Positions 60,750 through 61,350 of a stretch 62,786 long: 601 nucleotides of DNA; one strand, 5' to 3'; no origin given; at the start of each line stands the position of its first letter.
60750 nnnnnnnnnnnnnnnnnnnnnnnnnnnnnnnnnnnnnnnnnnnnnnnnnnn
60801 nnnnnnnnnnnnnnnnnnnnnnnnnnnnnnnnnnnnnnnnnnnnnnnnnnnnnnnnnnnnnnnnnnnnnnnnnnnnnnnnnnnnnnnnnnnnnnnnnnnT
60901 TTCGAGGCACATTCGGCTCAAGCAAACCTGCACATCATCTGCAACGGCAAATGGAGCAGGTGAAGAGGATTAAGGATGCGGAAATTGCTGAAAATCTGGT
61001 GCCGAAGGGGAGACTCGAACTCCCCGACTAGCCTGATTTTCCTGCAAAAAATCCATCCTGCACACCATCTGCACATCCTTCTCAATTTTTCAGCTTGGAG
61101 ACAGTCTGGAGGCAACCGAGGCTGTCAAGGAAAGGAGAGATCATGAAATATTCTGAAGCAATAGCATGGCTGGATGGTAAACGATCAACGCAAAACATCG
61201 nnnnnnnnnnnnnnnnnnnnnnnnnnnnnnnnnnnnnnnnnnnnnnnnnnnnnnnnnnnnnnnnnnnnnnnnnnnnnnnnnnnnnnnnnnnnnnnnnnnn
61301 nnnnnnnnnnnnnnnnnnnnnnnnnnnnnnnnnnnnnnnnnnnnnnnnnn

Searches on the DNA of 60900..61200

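Call 23: search_rna_families(source=window, start=60900, end=61200, threshold=evalue, max_evalue=10, show_alignments=3)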
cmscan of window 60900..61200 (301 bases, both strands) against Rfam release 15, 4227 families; matches with E-value up to 10: 2.
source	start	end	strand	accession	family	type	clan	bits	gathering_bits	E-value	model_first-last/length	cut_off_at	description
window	61000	61073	-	RF01852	tRNA-Sec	Gene; tRNA;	CL00001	13.9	47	4.7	1-91/91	no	Selenocysteine transfer RNA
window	60958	61068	-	RF02216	ZNFX1-AS1_2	Gene; lncRNA;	-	13.8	45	0.39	1-93/93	no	ZNFX1 antisense RNA 1 conserved region 2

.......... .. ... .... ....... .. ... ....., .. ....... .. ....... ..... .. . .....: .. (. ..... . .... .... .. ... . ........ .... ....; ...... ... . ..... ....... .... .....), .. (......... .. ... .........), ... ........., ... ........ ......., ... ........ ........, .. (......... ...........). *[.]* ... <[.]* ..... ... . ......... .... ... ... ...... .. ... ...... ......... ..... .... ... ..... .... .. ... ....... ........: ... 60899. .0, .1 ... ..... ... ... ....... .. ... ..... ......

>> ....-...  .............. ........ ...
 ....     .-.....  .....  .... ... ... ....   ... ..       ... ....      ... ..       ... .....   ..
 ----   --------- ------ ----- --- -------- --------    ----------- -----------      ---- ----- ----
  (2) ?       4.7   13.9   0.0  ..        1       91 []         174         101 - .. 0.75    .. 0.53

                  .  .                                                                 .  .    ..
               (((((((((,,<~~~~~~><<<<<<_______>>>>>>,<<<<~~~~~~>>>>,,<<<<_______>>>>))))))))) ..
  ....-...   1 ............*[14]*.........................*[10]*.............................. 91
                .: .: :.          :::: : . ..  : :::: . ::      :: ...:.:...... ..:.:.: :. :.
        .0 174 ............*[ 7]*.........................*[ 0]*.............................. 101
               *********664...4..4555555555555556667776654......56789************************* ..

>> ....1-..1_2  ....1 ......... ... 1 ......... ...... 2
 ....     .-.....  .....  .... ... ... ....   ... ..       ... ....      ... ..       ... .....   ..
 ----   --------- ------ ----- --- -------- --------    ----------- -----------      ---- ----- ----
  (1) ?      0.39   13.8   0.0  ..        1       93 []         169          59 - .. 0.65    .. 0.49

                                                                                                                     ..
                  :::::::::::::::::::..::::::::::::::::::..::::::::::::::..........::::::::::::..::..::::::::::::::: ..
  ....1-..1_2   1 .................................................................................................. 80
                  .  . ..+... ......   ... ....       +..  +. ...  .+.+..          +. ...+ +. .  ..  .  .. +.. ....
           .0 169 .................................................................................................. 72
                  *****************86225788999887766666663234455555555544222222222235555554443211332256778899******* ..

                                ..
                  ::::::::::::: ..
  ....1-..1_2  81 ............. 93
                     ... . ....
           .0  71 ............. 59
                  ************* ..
